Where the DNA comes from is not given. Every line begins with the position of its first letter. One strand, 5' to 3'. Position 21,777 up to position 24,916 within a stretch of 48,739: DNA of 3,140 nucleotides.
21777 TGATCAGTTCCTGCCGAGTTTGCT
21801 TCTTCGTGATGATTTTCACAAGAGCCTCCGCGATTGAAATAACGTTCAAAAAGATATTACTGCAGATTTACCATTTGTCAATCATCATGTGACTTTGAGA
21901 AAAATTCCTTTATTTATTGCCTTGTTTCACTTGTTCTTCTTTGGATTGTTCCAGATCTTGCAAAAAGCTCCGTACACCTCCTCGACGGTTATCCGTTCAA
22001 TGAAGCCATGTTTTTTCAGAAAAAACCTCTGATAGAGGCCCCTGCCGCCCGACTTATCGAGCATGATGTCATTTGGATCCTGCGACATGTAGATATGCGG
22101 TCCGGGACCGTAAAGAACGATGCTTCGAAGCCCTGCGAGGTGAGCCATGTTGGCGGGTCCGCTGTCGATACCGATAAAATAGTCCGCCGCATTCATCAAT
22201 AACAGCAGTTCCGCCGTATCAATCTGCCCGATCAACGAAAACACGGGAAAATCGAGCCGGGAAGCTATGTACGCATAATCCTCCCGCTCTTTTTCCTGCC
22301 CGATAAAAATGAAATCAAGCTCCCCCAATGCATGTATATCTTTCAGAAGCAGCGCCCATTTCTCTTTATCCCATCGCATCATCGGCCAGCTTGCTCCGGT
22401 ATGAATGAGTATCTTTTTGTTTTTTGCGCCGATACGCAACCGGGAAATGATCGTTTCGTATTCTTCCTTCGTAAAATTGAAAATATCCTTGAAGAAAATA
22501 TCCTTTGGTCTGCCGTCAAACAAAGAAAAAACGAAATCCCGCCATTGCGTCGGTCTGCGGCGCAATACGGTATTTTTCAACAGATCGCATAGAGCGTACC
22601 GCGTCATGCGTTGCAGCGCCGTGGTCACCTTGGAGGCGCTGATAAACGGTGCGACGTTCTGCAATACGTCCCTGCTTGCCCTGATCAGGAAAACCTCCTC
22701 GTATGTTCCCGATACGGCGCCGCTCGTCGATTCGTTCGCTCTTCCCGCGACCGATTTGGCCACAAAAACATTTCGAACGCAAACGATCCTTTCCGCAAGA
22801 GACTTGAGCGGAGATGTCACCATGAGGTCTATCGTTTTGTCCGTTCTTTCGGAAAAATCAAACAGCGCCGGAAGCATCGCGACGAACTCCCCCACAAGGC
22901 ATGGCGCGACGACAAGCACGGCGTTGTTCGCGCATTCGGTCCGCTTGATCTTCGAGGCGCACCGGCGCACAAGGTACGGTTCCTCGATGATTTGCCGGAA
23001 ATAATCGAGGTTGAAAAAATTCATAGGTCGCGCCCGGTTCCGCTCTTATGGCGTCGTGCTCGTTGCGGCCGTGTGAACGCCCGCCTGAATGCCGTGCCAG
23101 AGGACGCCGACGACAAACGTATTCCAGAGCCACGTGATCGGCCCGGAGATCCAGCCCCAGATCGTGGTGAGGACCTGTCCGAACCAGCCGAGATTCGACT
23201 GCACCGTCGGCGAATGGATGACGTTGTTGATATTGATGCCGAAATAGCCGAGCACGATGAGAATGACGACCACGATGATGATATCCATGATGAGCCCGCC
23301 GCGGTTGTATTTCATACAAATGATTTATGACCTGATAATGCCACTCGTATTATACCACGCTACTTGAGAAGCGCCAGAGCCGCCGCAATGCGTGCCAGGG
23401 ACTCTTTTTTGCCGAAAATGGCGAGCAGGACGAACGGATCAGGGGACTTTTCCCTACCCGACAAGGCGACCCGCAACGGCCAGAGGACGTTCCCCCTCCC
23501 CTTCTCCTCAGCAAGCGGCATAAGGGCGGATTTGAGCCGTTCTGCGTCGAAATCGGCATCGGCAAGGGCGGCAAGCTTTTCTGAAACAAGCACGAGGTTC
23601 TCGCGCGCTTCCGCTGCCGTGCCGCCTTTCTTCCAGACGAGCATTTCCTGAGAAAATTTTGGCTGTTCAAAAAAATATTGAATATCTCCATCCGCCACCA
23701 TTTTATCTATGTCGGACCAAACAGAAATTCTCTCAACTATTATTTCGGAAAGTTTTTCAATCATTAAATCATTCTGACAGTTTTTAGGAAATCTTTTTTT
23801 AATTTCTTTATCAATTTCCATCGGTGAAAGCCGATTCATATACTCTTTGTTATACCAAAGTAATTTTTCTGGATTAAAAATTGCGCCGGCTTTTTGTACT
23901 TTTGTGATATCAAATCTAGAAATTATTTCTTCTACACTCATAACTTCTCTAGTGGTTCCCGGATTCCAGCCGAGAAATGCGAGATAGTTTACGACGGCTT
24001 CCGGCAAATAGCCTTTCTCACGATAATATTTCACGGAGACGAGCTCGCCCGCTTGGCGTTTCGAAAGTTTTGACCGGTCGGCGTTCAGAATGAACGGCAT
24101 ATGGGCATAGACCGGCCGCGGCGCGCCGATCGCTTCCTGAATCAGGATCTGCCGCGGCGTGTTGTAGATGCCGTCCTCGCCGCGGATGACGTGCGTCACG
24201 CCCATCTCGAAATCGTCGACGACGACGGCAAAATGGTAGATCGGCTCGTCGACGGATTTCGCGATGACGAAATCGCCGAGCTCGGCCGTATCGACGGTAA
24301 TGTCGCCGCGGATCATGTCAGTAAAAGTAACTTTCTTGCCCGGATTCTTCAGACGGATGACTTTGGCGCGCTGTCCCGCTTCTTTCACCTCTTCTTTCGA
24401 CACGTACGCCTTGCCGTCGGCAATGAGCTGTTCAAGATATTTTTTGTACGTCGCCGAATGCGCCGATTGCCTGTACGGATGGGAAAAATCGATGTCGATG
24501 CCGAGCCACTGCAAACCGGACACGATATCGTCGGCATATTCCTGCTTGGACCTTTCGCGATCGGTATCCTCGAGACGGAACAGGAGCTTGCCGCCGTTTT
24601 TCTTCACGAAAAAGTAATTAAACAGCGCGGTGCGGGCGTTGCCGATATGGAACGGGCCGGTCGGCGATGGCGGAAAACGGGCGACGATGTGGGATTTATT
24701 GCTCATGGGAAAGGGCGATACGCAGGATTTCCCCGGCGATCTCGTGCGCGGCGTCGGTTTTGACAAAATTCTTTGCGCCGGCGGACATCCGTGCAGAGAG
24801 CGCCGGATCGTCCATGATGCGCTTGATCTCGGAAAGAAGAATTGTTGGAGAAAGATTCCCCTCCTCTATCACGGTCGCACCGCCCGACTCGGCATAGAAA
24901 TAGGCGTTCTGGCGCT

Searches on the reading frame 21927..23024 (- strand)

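Call 4: search_protein_families(library=pfam, proteins=[window:21927-23024:-])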
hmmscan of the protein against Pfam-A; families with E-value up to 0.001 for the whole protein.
window:21927-23024:- (365 aa): 1 family
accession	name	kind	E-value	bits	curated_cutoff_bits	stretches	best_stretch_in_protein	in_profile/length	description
PF01075.23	Glyco_transf_9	-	8.5e-13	48.6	22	1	198-311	101-215/247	Glycosyltransferase family 9 (heptosyltransferase)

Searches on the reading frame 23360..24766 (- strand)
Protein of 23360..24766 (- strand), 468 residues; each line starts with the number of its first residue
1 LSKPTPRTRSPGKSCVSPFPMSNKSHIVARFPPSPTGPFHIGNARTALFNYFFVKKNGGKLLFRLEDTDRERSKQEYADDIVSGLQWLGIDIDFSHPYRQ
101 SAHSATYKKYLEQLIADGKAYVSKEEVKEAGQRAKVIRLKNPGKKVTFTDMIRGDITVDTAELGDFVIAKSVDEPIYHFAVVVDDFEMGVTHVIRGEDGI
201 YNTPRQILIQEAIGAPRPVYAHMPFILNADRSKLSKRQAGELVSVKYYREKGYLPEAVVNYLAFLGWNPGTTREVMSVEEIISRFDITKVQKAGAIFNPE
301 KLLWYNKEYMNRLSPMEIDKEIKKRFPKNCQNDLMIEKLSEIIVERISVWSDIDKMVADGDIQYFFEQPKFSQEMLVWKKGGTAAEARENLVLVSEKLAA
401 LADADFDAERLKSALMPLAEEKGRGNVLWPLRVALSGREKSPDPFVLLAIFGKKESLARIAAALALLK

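Call 4: search_protein_families(library=pfam, proteins=[window:23360-24766:-])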
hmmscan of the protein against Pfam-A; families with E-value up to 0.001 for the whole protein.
window:23360-24766:- (468 aa): 2 families
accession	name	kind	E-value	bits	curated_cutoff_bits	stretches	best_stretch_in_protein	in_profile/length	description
PF00749.27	tRNA-synt_1c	-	6.5e-85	285.2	23.4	2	125-304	132-314/314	tRNA synthetases class I (E and Q), catalytic domain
PF19269.4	Anticodon_2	-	3e-22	80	23.6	1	329-464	10-141/141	Anticodon binding domain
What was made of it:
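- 23360..24766 (-): gltX (glutamyl-tRNA synthetase; maximal ORF of 468 aa, true start uncertain). Pfam tRNA-synt_1c and Anticodon_2 (call 4).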

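Call 48: search_solved_structures(query=window:23360-24766:-, show_alignments=1, max_evalue=1e-30)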
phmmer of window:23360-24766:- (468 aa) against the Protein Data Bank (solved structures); distinct sequences matched with E-value up to 1e-30: 22.
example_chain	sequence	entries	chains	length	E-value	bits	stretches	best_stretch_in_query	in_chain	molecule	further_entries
8i9i_A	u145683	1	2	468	1.3e-82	281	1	129-465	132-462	Glutamate--tRNA ligase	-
6brl_A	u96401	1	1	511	3.3e-79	269.8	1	124-468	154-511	Glutamate tRNA ligase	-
6b1z_A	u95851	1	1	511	3.8e-79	269.6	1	124-468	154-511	Glutamate--tRNA ligase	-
5h4v_A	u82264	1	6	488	2.4e-78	266.9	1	134-465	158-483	Glutamate--tRNA ligase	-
2o5r_A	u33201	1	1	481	3.4e-76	259.8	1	124-463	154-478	Glutamyl-tRNA synthetase 1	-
7k86_A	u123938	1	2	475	1.2e-75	258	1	135-465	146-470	Glutamate--tRNA ligase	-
3akz_B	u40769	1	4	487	5.4e-74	252.6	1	28-468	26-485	Glutamyl-tRNA synthetase 2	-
3afh_A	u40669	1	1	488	5.5e-74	252.6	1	28-468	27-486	Glutamyl-tRNA synthetase 2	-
3al0_C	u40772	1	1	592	1.1e-73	251.6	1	28-468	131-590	Glutamyl-tRNA(Gln) amidotransferase subunit C,Linker,Glutamate--tRNA ligase 2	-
8jpv_A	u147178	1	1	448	2.5e-70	240.5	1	23-315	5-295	Glutamate--tRNA ligase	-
4g6z_A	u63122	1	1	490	4e-70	239.8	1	134-465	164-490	Glutamate-tRNA ligase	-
6b1p_A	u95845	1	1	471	6.9e-69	235.8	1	135-461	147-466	Glutamate--tRNA ligase 1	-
1j09_A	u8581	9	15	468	4.9e-68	233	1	117-465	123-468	Glutamyl-tRNA synthetase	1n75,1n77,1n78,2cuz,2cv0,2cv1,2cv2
1g59_A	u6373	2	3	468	5e-68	232.9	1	117-465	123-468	GLUTAMYL-TRNA SYNTHETASE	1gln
2cfo_A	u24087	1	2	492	5.1e-68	232.9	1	127-321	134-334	GLUTAMYL-TRNA SYNTHETASE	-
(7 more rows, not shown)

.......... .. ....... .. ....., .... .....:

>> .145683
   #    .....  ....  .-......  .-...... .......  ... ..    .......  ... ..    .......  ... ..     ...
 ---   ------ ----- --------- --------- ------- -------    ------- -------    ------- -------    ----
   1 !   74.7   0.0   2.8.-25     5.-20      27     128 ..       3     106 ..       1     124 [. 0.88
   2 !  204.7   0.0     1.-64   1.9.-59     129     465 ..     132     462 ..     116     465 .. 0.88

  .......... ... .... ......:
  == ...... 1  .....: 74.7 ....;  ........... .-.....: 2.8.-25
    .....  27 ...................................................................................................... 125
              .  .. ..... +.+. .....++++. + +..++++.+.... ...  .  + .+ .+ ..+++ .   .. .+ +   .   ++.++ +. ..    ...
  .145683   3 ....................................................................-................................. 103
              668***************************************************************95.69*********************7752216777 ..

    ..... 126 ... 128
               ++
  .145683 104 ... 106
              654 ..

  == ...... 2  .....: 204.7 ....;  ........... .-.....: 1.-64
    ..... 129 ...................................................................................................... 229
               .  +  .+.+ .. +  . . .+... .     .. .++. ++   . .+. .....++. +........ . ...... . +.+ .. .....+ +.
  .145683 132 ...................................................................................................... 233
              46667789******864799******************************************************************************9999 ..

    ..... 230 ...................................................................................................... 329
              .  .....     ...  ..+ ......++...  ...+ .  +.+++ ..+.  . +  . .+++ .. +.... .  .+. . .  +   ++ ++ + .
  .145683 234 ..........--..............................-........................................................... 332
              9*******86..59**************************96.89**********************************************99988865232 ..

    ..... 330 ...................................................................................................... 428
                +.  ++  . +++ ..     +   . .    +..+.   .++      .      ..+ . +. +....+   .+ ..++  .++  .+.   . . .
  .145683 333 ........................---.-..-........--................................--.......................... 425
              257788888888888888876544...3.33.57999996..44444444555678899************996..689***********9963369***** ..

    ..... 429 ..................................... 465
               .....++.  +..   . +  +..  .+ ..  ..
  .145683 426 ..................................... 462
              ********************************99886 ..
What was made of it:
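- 23360..24766 (-): Collinear with PDB GluRS (call 48).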

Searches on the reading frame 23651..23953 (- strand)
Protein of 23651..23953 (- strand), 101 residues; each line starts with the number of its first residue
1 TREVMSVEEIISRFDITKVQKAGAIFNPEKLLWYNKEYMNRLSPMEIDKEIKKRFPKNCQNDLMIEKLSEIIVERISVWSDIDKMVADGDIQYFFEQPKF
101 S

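Call 77: find_related_loci(query=window:23651-23953:-, collection=viral_contigs, flank=5000)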
Query window:23651-23953:- (101 aa) in viral_contigs; peptide patterns used: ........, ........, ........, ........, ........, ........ (x = any residue, [..] = any of these).
32 stretches matched a pattern, but none encodes a relative of the query by tblastn (E <= 1e-3).
